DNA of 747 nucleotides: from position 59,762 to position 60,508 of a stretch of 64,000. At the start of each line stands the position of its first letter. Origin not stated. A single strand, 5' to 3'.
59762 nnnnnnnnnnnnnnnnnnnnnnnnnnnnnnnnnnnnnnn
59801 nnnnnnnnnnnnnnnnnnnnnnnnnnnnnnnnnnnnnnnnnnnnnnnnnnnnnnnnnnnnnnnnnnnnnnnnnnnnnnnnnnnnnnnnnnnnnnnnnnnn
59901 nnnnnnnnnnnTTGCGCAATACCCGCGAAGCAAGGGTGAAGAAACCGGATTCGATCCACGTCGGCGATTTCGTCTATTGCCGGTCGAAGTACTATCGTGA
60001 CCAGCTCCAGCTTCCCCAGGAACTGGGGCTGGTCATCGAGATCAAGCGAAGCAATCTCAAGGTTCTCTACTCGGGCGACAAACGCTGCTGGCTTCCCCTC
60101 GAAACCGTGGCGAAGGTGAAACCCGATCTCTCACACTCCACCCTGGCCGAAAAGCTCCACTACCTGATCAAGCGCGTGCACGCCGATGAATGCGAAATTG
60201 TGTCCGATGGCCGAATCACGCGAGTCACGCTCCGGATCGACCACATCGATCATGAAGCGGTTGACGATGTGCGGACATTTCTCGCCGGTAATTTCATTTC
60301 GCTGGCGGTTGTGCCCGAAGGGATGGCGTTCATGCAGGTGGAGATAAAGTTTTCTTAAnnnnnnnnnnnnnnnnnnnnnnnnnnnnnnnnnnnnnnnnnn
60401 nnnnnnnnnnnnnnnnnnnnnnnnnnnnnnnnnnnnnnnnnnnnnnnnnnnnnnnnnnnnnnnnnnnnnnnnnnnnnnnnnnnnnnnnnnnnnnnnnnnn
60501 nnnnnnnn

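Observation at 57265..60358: Reversed-order rhodanese-ThiF/MoeB E1-like enzyme with a coupled unknown ORF and a cluster of small neighbouring proteins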

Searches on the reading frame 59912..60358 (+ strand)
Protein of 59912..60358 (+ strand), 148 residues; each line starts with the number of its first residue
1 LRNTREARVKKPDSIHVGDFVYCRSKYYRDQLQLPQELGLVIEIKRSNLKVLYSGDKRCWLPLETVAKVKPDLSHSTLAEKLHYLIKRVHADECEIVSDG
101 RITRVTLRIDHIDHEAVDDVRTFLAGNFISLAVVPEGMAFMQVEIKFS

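Call 3: search_protein_families(library=pfam, proteins=[window:59912-60358:+], max_evalue=0.01)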
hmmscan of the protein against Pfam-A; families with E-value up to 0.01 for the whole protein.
window:59912-60358:+ (148 aa): 0 families

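Call 4: search_protein_families(library=ncbifam, proteins=[window:59912-60358:+], max_evalue=0.01)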
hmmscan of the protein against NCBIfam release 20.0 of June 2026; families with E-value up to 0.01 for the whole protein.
window:59912-60358:+ (148 aa): 0 families

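Call 7: find_homologous_proteins(query=window:59936-60358:+, max_evalue=0.001)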
Query window:59936-60358:+ (140 aa): 574 proteins with E <= 0.001 among 587 candidates; the best 120 are listed.
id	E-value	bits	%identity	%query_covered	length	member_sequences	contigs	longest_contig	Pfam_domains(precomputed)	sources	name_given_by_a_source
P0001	3.5e-87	307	99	100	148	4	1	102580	-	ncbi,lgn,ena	-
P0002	3.2e-77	275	88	100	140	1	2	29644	-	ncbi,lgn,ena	-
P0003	3.3e-74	265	85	100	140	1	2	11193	-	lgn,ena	-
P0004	9.7e-74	264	84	100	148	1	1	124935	-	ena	-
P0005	8.6e-72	257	80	100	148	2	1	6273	-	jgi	jgi:hypothetical protein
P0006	1.4e-68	247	77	99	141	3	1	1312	-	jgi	-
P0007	2.2e-62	227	72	99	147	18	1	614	-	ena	-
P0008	2.7e-62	227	72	98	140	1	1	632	-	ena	-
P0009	1.3e-61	224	71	98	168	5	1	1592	-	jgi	-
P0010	1.6e-61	224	71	98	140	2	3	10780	-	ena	-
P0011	1.7e-61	224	72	99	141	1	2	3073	-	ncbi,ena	-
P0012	1.8e-61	224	70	98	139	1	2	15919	-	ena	-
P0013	1.8e-61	224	70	98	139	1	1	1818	-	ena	-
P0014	2.0e-61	224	72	98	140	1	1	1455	-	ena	-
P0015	2.4e-61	224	70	99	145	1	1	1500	-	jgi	jgi:hypothetical protein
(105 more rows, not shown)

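Call 9: find_related_loci(query=A1, collection=genome_contigs, flank=6000)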
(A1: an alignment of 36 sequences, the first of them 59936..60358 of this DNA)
Query A1 (140 aa) in genome_contigs; peptide patterns used: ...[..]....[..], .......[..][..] (x = any residue, [..] = any of these).
26 stretches matched a pattern; 12 encode a relative of the query (tblastn E <= 1e-3); 12 distinct loci.
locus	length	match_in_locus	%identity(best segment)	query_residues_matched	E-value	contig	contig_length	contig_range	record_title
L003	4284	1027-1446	87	1-140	9e-84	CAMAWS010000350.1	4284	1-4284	MAG: Candidatus Sulfopaludibacter sp. SbA3 isolate MaH-09apr19-160 genome assembly, contig: MaH-09apr19-C48488, whole ge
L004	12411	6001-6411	69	3-139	7e-67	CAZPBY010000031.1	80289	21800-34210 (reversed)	MAG TPA_asm: uncultured Solibacteraceae bacterium isolate binchicken_co185_13 genome assembly, contig: NODE_406_length_8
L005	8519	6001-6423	72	1-139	2e-66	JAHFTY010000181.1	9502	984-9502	MAG: Acidobacteria bacterium isolate nzgw67 NODE_15563_length_9503_cov_2.830313, whole genome shotgun sequence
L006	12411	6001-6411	67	3-139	2e-64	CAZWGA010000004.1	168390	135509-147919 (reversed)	MAG TPA_asm: uncultured Solibacteraceae bacterium isolate SRP273308_co1_25 genome assembly, contig: NODE_87_length_16839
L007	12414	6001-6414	67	3-140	2e-63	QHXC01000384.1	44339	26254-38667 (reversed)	MAG: Acidobacteria bacterium isolate gp5 AA64 14_0929_02_30cm_scaffold_4417_curated, whole genome shotgun sequence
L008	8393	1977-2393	67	3-140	4e-63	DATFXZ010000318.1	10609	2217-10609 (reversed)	MAG TPA_asm: Terriglobia bacterium isolate SMAG_U9530 k141_7663454, whole genome shotgun sequence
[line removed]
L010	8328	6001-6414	63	3-139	3e-60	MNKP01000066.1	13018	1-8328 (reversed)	MAG: Acidobacteria bacterium 13_1_20CM_2_55_15 13_1_20cm_2_scaffold_3950, whole genome shotgun sequence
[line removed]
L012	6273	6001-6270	69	3-91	3e-39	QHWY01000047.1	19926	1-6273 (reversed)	MAG: Acidobacteria bacterium isolate gp5 AA68 14_1009_16_30cm_scaffold_4163_curated, whole genome shotgun sequence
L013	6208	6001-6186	77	3-64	3e-30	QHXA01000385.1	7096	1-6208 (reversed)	MAG: Acidobacteria bacterium isolate gp5 AA66 14_1009_16_30cm_scaffold_76850_curated, whole genome shotgun sequence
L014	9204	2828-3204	67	3-139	1e-38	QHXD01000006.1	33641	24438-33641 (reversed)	MAG: Acidobacteria bacterium isolate gp5 AA63 14_1009_16_40cm_scaffold_24231_curated, whole genome shotgun sequence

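Call 20: predict_structure(alignment_id=A1)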
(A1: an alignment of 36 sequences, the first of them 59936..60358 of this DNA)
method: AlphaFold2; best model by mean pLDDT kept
length: 140 residues; sequences in the alignment: 36
mean_pLDDT: 62.4   pTM: 0.56
mean pLDDT of the five models: 62.4, 61.4, 60.3, 59.8, 58.6
residues with pLDDT >= 90: 20; 70-90: 44; 50-70: 16; < 50: 60
segments of 3 or more residues with pLDDT < 50: 1-18, 23-62
pLDDT, mean of each block of 10 residues (from residue 1): 31 43 46 40 39 39 60 72 71 79 89 93 85 86
secondary structure, 60 per line:
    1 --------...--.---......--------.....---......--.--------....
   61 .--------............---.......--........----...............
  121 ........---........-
elements in order: H18-23 E32-36 E40-45 H57-61 H70-81 E85-91 E94-101 H106-119 E120-128 E132-139

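Call 21: search_protein_representatives(alignment_id=A1)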
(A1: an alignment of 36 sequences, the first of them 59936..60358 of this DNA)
Query: 36 sequences, 141 profile positions. Proteins with E-value up to 0.001 (for the whole library): 57; up to 1e-10: 26; up to 1e-30: 8. The best 57 are listed.
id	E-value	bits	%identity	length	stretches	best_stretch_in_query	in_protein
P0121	7.5e-71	252.8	-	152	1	2-139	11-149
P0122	3.6e-56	205.2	-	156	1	2-140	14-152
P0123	1.1e-49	184.2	-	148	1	3-140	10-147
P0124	1.7e-49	183.6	-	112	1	30-140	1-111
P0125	1.2e-41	158.2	-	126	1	3-98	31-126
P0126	4.6e-35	136.8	-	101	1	2-74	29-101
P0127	4.4e-34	133.6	-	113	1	32-140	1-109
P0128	5.8e-31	123.5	-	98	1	2-61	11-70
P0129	8.8e-29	116.5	-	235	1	2-58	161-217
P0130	9.6e-24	100.1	-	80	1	62-140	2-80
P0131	1.4e-22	96.4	-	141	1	5-140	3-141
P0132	1.2e-21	93.4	-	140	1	6-140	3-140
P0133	6.2e-21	91.0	-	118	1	2-47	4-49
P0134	3.5e-19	85.3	-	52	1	89-140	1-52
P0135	4.7e-19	84.9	-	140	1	6-140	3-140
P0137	2.4e-16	76.1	-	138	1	6-140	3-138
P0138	9.1e-16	74.3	-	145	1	7-140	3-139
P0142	1.3e-13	67.3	-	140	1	5-140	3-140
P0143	3.4e-13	65.9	-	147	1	6-139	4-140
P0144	6.3e-12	61.8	-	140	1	6-139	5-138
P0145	1.4e-11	60.8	-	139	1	7-140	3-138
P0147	6.2e-10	55.4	-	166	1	7-135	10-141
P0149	5.9e-09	52.2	-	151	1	4-140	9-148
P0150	1.1e-08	51.3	-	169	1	8-139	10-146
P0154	7.6e-08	48.6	-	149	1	9-138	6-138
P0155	1.1e-07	48.1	-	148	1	30-139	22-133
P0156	9.6e-07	45.0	-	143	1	8-139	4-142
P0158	3.0e-06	43.4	-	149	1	16-139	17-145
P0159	3.5e-06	43.2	-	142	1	10-140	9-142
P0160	7.8e-06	42.1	-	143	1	6-140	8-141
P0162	1.1e-05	41.7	-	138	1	7-133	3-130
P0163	3.8e-05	39.8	-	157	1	4-138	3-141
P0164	7.0e-05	39.0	-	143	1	6-140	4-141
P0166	1.1e-04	38.3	-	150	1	9-137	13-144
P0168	2.7e-04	37.1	-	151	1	6-140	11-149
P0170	2.9e-04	37.0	-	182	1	8-138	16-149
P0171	3.8e-04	36.6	-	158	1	6-132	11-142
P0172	6.5e-04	35.9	-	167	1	4-139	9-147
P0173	6.5e-04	35.8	-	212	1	8-140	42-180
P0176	8.1e-04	35.6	-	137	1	29-131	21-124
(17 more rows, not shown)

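Call 23: find_homologous_proteins(query=A2, max_evalue=0.001)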
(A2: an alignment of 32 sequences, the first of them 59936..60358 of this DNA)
Query A2 (32 sequences) (140 aa, profile of the alignment): 585 proteins with E <= 0.001 among 4144 candidates; the best 120 are listed.
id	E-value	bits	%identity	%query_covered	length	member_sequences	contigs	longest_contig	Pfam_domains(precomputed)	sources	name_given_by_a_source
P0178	8.4e-47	177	64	98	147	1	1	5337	-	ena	-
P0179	1.1e-45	173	65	99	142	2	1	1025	-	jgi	-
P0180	1.5e-45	173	63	99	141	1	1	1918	-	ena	-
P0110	2.2e-45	172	67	99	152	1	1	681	-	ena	-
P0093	2.7e-45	172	69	98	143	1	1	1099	-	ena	-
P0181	3.1e-45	172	66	99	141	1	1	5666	-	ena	-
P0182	3.4e-45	171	67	99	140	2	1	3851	-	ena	-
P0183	3.5e-45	171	64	98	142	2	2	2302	-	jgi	-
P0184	3.6e-45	171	67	98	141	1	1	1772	-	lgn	-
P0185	3.6e-45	171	67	99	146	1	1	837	-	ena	-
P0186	4.9e-45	171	64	99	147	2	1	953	-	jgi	jgi:hypothetical protein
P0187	4.9e-45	171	68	99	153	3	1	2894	-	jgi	jgi:hypothetical protein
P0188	6.6e-45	171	65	99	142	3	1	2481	-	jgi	jgi:hypothetical protein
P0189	7.8e-45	170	68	99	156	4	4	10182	-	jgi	jgi:hypothetical protein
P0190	7.8e-45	170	63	99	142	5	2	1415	-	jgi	jgi:hypothetical protein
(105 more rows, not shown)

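Call 24: find_encoding_contigs(protein=P0132, flank=6000, max_places=4)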
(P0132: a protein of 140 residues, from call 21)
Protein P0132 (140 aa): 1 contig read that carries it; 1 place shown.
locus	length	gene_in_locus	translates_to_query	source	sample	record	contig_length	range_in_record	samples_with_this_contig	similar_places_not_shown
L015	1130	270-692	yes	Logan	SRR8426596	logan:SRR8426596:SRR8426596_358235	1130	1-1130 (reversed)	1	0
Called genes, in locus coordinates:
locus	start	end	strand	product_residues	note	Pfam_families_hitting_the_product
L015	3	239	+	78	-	?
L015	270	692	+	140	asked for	-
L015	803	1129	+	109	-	?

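Call 25: find_encoding_contigs(protein=P0150, flank=6000, max_places=4)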
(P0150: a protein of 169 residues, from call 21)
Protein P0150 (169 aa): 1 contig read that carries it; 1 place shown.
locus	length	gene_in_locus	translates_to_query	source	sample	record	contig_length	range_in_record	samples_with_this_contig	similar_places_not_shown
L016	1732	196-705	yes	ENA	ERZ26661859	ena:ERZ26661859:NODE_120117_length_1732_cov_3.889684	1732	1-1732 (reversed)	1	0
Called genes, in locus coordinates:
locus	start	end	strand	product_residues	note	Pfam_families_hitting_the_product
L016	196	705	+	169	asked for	-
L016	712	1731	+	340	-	?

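Call 26: list_cluster_members(proteins=[P0131, P0135, P0137, P0138, P0142, P0143, P0144, P0145, P0147, P0149])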
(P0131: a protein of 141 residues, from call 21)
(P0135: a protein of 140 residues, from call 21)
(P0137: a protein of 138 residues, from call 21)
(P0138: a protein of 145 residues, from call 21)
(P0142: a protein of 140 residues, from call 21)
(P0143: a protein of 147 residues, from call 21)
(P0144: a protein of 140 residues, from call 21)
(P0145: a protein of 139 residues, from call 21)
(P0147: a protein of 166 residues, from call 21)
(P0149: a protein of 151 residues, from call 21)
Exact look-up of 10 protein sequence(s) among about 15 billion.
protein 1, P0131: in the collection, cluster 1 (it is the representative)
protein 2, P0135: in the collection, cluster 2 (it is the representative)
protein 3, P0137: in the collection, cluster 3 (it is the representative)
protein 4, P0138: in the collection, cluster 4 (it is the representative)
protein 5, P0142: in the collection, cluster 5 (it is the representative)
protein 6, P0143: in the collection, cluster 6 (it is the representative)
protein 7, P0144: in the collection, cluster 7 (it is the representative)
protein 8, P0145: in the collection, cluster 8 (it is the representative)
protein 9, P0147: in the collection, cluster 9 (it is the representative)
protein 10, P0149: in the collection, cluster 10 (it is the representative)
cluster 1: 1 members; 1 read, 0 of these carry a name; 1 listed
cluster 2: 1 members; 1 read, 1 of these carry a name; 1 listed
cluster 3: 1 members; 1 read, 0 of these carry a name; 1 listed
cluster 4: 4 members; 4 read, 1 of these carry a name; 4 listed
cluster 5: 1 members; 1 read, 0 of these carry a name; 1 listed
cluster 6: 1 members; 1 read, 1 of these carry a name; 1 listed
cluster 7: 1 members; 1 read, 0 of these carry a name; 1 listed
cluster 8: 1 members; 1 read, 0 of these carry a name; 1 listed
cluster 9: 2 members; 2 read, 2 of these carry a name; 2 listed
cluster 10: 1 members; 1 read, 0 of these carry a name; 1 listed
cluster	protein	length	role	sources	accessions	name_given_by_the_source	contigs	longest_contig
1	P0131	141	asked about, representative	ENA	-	-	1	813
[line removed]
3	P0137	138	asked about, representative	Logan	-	-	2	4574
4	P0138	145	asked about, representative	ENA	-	-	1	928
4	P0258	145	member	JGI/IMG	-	hypothetical protein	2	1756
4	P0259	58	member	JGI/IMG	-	-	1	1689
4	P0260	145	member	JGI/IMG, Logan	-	-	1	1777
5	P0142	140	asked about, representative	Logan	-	-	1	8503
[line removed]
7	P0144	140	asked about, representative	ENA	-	-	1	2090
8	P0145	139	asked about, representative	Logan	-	-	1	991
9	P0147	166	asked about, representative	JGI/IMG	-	hypothetical protein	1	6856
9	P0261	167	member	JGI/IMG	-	hypothetical protein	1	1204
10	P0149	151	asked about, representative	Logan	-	-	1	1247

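Call 27: find_encoding_contigs(protein=P0135, flank=7000, max_places=2)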
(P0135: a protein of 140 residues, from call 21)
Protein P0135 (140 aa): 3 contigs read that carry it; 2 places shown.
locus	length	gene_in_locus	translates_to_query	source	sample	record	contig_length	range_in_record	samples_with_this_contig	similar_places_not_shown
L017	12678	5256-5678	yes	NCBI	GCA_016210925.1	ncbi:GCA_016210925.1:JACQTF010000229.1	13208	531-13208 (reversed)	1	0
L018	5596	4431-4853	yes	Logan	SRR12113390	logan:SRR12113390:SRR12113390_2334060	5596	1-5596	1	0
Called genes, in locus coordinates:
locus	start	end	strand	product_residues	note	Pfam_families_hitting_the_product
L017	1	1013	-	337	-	PF01571:GCV_T, PF08669:GCV_T_C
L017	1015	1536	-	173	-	PF23892:Ig_CycH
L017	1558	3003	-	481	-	PF14691:Fer4_20, PF00070:Pyr_redox (faint), PF07992:Pyr_redox_2, PF13738:Pyr_redox_3 (faint), PF13450:NAD_binding_8 (weak)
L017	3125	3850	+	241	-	PF00702:Hydrolase, PF13419:HAD_2, PF13242:Hydrolase_like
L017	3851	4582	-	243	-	PF00106:adh_short, PF08659:KR, PF13561:adh_short_C2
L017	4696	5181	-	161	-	PF13176:TPR_7 (faint), PF00515:TPR_1, PF07719:TPR_2 (weak), PF13181:TPR_8 (weak), PF13424:TPR_12, PF00515:TPR_1, PF07719:TPR_2, PF13181:TPR_8 (weak), +9 more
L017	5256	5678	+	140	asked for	-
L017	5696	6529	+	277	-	PF02621:VitK2_biosynth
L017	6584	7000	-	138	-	PF00293:NUDIX, PF14815:NUDIX_4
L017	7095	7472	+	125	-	PF01475:FUR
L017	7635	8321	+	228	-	PF00230:MIP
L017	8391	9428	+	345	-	PF00034:Cytochrom_C (faint), PF03150:CCP_MauG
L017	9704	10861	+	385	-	PF13175:AAA_15 (weak), PF13304:AAA_21, PF13175:AAA_15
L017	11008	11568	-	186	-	PF00578:AhpC-TSA, PF08534:Redoxin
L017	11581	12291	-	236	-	PF02683:DsbD_TM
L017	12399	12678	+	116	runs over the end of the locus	-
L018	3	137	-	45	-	?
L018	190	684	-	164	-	PF23892:Ig_CycH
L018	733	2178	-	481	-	PF14691:Fer4_20, PF00070:Pyr_redox (faint), PF07992:Pyr_redox_2, PF13738:Pyr_redox_3 (faint), PF13450:NAD_binding_8 (weak)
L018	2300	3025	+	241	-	PF00702:Hydrolase, PF13419:HAD_2, PF13242:Hydrolase_like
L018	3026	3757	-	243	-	PF00106:adh_short, PF08659:KR, PF13561:adh_short_C2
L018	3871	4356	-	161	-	PF13176:TPR_7 (faint), PF00515:TPR_1, PF07719:TPR_2 (weak), PF13181:TPR_8 (weak), PF13424:TPR_12, PF00515:TPR_1, PF07719:TPR_2, PF13181:TPR_8 (weak), +9 more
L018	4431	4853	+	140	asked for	-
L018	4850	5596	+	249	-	?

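Call 28: find_encoding_contigs(protein=P0143, flank=7000, max_places=2)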
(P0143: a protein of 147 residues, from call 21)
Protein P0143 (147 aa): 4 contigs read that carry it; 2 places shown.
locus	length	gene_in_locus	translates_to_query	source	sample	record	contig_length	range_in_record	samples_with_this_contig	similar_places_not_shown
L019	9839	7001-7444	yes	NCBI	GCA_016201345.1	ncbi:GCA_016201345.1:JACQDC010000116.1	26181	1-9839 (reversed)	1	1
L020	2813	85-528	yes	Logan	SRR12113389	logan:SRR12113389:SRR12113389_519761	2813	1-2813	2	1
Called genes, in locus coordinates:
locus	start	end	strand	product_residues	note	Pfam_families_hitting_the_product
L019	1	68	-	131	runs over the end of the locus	PF13366:PDDEXK_3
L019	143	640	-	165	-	PF07963:N_methyl (weak)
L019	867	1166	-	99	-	PF06514:PsbU (weak), PF14520:HHH_5 (faint), PF12836:HHH_3, PF14716:HHH_8 (faint), PF00633:HHH (weak)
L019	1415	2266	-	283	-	PF00106:adh_short, PF01370:Epimerase (faint), PF08659:KR, PF13561:adh_short_C2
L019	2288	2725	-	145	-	-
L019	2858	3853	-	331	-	PF01073:3Beta_HSD, PF01370:Epimerase, PF02719:Polysacc_synt_2, PF04321:RmlD_sub_bind, PF05368:NmrA, PF13460:NAD_binding_10, PF16363:GDP_Man_Dehyd, PF07993:NAD_binding_4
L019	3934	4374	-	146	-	-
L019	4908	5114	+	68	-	-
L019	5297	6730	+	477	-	PF01425:Amidase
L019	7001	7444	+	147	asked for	-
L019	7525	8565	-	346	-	PF01471:PG_binding_1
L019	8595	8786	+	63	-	-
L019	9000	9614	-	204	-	PF00589:Phage_integrase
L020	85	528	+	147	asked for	-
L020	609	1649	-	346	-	PF01471:PG_binding_1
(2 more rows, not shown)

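Call 29: find_encoding_contigs(protein=P0142, flank=7000, max_places=2)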
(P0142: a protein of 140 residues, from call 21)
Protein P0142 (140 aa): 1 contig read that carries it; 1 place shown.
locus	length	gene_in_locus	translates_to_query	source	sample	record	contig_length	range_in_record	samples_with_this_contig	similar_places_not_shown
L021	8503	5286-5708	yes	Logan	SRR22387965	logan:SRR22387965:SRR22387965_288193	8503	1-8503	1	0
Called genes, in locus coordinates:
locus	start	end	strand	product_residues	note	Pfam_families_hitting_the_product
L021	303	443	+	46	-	PF00468:Ribosomal_L34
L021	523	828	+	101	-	PF00825:Ribonuclease_P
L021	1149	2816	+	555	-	PF14849:YidC_periplas, PF02096:60KD_IMP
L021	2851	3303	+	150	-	PF01424:R3H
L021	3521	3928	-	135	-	PF00293:NUDIX, PF14815:NUDIX_4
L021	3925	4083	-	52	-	-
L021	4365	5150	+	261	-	PF02621:VitK2_biosynth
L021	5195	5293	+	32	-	-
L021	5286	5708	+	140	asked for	-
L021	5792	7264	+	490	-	PF00171:Aldedh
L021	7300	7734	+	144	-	-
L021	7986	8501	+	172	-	?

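Call 67: search_protein_families(library=pfam, alignment_id=A3, max_evalue=1)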
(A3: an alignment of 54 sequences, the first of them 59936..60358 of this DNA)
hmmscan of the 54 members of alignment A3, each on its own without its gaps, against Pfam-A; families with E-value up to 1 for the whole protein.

A. member 1, window:59936-60358:+ (140 aa): 0 families

B. families by the number of members that match (of 54 scanned): 25 families
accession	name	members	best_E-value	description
PF14082.12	SduA_C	15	0.0021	Shedu protein SduA, C-terminal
PF10473.14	CENP-F_leu_zip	1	0.0039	Leucine-rich repeats of kinetochore protein Cenp-F/LEK1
PF21562.3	Gp63_3rd_G7C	1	0.0069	G7C, Tail fiber protein, domain 3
PF21138.3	SMUBP-2_HCS1_1B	1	0.0091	Helicase SMUBP-2/HCS1, 1B domain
PF12791.13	RsgI_N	1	0.013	Anti-sigma factor N-terminus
PF22800.1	CFAP410_C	1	0.022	CFAP410 C-terminal domain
PF20484.3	DUF6723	1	0.033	Family of unknown function (DUF6723)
PF18670.6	V_ATPase_I_N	1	0.055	V-type ATPase subunit I, N-terminal domain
PF06052.18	3-HAO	1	0.055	3-hydroxyanthranilic acid dioxygenase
PF14277.12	DUF4364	1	0.067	Domain of unknown function (DUF4364)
PF21848.1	DUF6907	1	0.074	Domain of unknown function (DUF6907)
PF22979.2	HTH_69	1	0.096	Winged helix-turn-helix domain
PF18549.6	NitrOD1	1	0.1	Nitrosopumilus output domain 1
PF08972.17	DUF1902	1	0.11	Domain of unknown function (DUF1902)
PF16740.10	SKA2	1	0.12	Spindle and kinetochore-associated protein 2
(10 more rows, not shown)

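Call 70: search_solved_structures(query=A3, max_evalue=10)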
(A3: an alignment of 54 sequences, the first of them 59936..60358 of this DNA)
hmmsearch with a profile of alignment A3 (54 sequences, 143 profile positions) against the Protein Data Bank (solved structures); distinct sequences matched with E-value up to 10: 6.
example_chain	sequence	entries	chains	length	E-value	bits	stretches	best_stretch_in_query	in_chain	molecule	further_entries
4tko_B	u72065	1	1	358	0.055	16.6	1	57-123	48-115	EmrA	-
6oqa_C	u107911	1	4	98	0.095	15.9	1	64-121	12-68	Centrosome-associated protein CEP250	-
9i38_A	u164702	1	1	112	0.12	15.5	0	69-117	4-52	m4D2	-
9zn0_A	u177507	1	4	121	0.15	15.2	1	65-136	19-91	COMM domain-containing protein 10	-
9zmy_A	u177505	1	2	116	0.36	14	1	65-136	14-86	COMM domain-containing protein 10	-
9rlc_L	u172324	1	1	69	0.76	12.9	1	59-106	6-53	Major outer membrane lipoprotein Lpp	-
